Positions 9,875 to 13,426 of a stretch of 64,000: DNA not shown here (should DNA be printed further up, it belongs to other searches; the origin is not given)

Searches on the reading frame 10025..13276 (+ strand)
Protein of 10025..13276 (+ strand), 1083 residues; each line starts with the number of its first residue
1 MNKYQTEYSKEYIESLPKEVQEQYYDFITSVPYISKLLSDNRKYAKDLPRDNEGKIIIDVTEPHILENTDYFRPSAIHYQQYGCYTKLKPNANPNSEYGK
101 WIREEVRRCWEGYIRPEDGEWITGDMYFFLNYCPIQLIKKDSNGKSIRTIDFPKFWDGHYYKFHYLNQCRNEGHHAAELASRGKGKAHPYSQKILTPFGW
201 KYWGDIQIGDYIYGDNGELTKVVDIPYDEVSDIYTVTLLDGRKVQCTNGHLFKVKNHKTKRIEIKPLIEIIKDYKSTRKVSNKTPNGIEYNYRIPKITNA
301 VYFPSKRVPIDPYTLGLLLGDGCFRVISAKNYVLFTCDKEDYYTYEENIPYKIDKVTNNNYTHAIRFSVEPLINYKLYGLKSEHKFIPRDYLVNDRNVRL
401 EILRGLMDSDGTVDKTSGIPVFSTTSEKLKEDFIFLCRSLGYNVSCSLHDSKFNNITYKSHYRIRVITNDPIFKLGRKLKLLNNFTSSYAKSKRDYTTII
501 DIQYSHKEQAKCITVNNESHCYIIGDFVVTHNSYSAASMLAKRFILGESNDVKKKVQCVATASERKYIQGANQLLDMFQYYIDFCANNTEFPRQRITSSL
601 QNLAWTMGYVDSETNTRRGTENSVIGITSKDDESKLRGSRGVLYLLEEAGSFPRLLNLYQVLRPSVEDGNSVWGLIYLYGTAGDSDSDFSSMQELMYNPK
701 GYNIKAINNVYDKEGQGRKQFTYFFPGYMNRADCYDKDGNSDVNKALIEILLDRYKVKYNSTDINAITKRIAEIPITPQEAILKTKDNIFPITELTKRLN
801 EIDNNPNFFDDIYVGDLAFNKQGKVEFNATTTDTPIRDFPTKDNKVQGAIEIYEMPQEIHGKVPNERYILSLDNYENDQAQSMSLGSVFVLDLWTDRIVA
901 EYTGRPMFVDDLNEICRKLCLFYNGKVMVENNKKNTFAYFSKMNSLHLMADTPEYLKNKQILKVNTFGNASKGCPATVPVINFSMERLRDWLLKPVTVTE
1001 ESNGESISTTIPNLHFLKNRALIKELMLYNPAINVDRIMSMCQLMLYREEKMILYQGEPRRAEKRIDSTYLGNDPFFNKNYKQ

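Call 63: search_protein_families(library=phrogs, proteins=[window:10025-13276:+], max_evalue=0.00001)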
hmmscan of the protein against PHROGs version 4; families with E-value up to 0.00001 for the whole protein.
window:10025-13276:+ (1083 aa): 6 families
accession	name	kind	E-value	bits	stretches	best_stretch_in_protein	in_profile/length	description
phrog_6681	-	head and packaging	2.2e-94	318.2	2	526-1061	179-735/758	terminase large subunit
phrog_19299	-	head and packaging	1.6e-41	143.6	1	182-534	26-387/702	terminase large subunit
phrog_36964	-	head and packaging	9.4e-28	97.7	1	178-564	83-466/890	terminase large subunit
phrog_510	-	DNA, RNA and nucleotide metabolism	2.9e-17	63.6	1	181-423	399-636/667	DNA primase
phrog_15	-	head and packaging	7.6e-16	58.6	1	184-424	76-319/1330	terminase large subunit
phrog_50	-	DNA, RNA and nucleotide metabolism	2.4e-12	47.7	1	159-339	60-227/570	DnaC-like helicase loader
